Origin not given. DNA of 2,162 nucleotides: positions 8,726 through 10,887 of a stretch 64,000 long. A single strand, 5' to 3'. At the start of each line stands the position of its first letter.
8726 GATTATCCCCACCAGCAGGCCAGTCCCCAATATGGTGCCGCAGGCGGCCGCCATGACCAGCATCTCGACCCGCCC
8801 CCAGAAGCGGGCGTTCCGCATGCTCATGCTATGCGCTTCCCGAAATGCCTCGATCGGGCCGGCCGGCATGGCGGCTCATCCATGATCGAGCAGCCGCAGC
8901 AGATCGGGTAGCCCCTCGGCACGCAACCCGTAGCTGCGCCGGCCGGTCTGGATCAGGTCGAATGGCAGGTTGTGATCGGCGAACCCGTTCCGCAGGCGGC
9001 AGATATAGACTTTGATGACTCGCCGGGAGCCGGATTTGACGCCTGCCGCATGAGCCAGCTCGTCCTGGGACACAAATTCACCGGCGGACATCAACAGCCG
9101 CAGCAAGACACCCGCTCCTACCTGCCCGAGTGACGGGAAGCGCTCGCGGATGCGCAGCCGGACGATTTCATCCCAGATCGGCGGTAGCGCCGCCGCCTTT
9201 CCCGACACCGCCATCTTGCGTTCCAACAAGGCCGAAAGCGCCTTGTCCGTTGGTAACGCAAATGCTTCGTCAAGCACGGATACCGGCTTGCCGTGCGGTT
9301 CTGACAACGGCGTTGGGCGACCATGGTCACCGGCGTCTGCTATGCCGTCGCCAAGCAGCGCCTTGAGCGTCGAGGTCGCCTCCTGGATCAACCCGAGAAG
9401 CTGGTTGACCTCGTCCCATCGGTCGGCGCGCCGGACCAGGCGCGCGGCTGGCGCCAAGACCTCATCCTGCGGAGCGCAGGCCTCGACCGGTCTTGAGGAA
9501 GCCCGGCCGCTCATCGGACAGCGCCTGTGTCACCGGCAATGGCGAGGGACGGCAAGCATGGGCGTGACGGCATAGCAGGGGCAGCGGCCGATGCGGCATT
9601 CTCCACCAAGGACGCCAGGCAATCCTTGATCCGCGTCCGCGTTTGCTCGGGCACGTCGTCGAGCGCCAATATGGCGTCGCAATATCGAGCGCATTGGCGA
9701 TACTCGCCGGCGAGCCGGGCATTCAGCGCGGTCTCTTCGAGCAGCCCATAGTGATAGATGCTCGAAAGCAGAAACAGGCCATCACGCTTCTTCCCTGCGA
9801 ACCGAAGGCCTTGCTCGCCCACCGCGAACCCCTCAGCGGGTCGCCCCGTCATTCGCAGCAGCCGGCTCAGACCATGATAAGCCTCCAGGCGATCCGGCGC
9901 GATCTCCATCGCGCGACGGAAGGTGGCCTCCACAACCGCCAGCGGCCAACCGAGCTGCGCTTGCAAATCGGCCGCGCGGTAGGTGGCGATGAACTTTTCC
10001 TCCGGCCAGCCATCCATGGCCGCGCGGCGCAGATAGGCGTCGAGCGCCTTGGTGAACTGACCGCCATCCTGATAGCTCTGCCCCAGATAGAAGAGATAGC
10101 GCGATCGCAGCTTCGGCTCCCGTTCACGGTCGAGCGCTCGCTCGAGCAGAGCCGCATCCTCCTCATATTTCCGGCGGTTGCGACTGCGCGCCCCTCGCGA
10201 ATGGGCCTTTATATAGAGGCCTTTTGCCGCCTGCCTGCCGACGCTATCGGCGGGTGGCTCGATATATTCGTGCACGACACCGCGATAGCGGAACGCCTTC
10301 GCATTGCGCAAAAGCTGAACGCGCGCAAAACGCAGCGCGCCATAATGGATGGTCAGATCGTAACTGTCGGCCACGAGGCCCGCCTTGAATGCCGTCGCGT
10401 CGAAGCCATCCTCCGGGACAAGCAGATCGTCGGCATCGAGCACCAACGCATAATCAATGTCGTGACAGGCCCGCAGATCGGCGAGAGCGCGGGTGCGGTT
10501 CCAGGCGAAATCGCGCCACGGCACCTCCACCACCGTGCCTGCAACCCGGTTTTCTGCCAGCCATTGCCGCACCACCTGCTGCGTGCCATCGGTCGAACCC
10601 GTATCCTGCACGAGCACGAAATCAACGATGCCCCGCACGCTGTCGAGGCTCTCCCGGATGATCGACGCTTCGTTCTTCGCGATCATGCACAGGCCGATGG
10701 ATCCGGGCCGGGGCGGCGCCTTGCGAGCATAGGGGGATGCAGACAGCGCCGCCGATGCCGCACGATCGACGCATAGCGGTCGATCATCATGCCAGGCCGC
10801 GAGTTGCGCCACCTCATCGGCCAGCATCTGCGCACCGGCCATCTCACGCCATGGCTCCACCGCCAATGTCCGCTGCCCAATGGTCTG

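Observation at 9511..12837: Cyanophycin-synthetase-like ATP-grasp fused to a GT2/TPR glycosyltransferase directly downstream of a giant secreted protein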

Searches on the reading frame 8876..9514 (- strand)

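Call 7: search_protein_families(library=pfam, proteins=[window:8876-9514:-], max_evalue=0.001)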
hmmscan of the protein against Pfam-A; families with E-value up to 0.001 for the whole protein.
window:8876-9514:- (212 aa): 1 family
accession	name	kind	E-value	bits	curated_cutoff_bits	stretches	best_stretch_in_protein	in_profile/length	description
PF00486.34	Trans_reg_C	-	9e-05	22.9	26.2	1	136-192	13-71/77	Transcriptional regulatory protein, C terminal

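Call 20: search_protein_families(library=ncbifam, proteins=[window:8876-9514:-], max_evalue=0.01)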
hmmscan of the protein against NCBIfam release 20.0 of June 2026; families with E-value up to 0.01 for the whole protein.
window:8876-9514:- (212 aa): 1 family
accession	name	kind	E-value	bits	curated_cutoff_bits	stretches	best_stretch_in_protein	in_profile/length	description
NF005568.0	PRK07239.1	equivalog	0.0037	16.2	273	1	123-191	300-368/381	uroporphyrinogen-III synthase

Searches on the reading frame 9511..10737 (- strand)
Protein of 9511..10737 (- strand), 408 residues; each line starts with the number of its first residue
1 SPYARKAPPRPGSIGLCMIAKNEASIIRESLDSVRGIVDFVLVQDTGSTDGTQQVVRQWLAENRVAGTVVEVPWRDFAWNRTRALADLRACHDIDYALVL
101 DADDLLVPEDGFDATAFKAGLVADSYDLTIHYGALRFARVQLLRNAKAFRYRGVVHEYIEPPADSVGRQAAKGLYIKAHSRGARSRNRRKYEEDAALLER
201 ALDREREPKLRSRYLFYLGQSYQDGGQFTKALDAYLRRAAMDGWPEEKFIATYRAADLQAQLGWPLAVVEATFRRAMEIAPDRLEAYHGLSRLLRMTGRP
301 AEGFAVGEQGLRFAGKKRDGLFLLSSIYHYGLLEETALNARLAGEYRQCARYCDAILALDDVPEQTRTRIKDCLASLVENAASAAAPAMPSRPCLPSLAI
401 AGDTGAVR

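Call 73: search_solved_structures(query=window:9511-10737:-, max_evalue=1, show_alignments=4)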
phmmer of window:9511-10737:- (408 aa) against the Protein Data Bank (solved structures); distinct sequences matched with E-value up to 1: 17.
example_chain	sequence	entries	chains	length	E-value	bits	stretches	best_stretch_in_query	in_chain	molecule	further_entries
22ao_A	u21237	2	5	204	5e-09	38.8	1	6-107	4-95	GmaR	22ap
1w3b_A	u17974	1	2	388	0.00033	22.9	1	210-335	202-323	UDP-N-ACETYLGLUCOSAMINE--PEPTIDE N-ACETYLGLUCOSAMINYLTRANSFERASE 110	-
6eou_A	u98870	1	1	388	0.00037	22.8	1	211-336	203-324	UDP-N-acetylglucosamine--peptide N-acetylglucosaminyltransferase 110 kDa subunit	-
7msk_A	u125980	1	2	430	0.0035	19.5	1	10-157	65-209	Glyco_trans_2-like domain-containing protein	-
7yeh_B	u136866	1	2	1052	0.0067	18.6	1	212-336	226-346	UDP-N-acetylglucosamine--peptide N-acetylglucosaminyltransferase 110 kDa subunit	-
7yea_A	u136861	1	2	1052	0.0068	18.6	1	212-336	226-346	UDP-N-acetylglucosamine--peptide N-acetylglucosaminyltransferase 110 kDa subunit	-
7ntf_A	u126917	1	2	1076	0.0074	18.5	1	212-336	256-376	Isoform 1 of UDP-N-acetylglucosamine--peptide N-acetylglucosaminyltransferase 110 kDa subu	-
7obi_A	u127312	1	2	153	0.058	15.5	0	217-327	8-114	CTPR-rv4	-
6yv7_B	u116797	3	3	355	0.13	14.3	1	17-76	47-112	Glycosyl transferase, family 2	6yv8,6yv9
6yv7_A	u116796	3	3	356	0.13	14.3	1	17-76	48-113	Glycosyl transferase, family 2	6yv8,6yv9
5khr_X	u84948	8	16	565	0.25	13.5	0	272-326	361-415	Anaphase-promoting complex subunit 7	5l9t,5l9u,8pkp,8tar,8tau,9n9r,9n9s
5khu_X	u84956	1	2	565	0.27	13.3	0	272-326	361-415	Anaphase-promoting complex subunit 7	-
4ui9_X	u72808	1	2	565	0.28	13.3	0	272-327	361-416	ANAPHASE-PROMOTING COMPLEX SUBUNIT 7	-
5g04_X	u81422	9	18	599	0.31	13.1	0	272-326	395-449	ANAPHASE-PROMOTING COMPLEX SUBUNIT 7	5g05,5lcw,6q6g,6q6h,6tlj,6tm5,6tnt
5a31_X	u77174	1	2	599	0.34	13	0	272-327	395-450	ANAPHASE-PROMOTING COMPLEX SUBUNIT 7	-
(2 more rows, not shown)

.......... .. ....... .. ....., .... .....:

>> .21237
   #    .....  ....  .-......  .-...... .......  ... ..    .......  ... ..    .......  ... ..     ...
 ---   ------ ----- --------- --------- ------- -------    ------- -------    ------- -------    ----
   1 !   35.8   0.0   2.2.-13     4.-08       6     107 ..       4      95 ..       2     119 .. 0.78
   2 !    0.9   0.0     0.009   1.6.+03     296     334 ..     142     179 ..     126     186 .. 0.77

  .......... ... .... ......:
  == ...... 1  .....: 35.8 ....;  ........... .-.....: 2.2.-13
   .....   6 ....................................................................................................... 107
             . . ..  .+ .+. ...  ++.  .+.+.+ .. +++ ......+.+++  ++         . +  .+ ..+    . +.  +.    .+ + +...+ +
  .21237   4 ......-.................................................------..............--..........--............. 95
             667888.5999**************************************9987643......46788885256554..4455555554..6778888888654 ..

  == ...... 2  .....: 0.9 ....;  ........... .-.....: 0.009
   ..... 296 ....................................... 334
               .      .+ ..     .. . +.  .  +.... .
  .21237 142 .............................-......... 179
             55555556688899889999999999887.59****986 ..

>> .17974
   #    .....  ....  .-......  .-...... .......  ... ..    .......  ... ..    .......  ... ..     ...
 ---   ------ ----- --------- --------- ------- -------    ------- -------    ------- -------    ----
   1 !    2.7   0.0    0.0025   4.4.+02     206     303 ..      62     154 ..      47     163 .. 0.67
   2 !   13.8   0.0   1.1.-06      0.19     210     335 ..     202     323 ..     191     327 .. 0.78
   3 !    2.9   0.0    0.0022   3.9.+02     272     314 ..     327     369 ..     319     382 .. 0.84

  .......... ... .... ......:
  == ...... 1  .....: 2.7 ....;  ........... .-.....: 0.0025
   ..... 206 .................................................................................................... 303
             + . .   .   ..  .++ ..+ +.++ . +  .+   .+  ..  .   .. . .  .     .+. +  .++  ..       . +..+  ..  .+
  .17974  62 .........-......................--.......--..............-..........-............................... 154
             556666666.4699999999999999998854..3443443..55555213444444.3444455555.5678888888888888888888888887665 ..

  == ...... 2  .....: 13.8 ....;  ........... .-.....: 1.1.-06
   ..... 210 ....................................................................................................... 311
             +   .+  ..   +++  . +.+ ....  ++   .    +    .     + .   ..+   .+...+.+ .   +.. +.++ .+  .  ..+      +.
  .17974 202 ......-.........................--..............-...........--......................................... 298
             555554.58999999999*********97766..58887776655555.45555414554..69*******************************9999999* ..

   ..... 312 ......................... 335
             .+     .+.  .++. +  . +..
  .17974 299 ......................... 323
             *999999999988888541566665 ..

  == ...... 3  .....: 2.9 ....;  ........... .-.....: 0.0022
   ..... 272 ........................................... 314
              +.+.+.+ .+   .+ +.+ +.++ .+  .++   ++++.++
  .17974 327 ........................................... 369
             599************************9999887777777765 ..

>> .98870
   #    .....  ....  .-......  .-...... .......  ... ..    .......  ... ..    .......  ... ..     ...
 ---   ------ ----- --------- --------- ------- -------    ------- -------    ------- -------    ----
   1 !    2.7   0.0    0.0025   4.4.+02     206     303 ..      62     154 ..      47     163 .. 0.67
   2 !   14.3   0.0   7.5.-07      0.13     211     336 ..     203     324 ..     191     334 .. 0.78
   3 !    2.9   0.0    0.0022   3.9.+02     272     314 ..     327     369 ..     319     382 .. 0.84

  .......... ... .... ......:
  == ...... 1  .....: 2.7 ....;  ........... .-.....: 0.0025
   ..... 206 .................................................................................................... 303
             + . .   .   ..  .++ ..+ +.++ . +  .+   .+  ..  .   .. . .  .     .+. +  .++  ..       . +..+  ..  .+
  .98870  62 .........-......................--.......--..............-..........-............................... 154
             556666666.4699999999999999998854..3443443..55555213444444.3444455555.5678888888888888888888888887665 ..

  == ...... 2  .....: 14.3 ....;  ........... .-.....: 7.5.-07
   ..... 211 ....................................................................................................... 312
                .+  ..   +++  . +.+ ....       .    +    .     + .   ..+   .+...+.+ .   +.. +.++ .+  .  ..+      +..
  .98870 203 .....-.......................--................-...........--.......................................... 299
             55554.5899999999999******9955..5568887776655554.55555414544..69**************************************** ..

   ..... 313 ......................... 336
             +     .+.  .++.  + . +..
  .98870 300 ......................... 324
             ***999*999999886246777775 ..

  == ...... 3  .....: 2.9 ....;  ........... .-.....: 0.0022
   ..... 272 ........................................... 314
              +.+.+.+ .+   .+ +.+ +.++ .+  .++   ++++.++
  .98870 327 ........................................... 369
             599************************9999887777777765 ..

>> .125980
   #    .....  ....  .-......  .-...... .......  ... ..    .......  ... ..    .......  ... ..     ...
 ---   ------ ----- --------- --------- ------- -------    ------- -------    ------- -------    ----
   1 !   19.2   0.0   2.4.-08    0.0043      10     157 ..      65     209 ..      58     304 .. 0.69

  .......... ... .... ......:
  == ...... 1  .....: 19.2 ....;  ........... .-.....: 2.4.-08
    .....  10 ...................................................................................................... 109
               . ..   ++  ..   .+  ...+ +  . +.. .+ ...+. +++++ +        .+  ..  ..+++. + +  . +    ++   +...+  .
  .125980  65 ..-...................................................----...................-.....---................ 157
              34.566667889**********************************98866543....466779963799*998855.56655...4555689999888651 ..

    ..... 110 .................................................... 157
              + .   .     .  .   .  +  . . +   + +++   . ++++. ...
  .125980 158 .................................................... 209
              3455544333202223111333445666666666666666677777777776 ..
